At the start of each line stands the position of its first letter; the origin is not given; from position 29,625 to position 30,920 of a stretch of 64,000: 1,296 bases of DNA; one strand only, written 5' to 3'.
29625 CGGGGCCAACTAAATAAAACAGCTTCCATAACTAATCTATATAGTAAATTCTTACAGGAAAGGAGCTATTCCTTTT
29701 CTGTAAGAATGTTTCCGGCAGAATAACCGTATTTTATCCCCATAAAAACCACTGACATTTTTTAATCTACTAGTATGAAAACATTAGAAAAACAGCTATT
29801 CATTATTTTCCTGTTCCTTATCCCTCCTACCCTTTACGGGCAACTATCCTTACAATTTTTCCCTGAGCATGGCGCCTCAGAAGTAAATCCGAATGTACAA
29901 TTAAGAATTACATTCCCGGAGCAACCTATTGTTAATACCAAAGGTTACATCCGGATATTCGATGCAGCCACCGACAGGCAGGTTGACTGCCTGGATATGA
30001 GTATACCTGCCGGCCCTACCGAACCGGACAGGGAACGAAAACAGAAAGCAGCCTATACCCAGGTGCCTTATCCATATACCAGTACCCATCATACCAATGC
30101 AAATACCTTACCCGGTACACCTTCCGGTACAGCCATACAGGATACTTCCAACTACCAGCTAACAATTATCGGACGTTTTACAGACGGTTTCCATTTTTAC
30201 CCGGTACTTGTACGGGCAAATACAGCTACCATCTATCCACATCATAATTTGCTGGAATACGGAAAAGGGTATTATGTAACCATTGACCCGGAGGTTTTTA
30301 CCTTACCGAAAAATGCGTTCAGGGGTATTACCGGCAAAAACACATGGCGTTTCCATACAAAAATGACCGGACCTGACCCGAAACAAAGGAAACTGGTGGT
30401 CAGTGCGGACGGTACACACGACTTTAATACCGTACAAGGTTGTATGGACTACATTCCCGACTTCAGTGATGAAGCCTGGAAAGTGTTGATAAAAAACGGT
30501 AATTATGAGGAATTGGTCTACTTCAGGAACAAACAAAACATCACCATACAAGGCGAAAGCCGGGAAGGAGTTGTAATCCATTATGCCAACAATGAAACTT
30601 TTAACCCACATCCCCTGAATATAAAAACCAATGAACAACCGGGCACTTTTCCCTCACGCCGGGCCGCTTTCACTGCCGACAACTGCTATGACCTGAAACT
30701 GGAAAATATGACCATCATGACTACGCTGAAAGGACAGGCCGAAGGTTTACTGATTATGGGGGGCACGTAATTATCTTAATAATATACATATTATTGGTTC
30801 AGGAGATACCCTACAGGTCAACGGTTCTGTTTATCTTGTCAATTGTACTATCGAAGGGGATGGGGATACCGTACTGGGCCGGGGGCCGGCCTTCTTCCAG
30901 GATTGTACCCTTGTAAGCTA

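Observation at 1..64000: About 22-23 accessory loci are broken while every recognisable core gene is intact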

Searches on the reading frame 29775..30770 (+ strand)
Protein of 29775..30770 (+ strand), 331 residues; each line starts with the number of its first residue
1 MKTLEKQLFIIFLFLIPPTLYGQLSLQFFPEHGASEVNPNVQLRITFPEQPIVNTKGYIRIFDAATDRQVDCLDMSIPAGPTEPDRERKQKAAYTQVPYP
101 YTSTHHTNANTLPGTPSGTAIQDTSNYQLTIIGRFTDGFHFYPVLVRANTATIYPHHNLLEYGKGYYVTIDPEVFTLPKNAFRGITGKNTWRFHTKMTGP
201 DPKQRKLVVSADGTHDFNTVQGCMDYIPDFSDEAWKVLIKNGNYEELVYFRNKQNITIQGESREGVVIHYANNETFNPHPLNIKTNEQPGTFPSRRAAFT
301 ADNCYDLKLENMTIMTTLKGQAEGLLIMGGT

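Call 50: find_encoding_contigs(protein=window:29775-30770:+, flank=10000, max_places=10)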
Protein window:29775-30770:+ (331 aa): 3 contigs read that carry it; 3 places shown.
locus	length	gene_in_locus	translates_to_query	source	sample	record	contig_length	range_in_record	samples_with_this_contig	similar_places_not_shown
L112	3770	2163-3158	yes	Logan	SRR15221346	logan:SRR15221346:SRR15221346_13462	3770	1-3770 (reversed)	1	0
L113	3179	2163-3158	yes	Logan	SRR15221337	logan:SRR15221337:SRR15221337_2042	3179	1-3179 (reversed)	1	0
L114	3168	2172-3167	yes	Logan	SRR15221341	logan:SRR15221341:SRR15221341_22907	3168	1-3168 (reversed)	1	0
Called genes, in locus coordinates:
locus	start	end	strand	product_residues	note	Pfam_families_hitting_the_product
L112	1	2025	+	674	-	?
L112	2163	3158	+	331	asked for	PF01095:Pectinesterase (weak)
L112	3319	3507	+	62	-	-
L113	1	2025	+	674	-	?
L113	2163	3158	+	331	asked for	PF01095:Pectinesterase (weak)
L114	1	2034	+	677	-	?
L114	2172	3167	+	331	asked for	PF01095:Pectinesterase (weak)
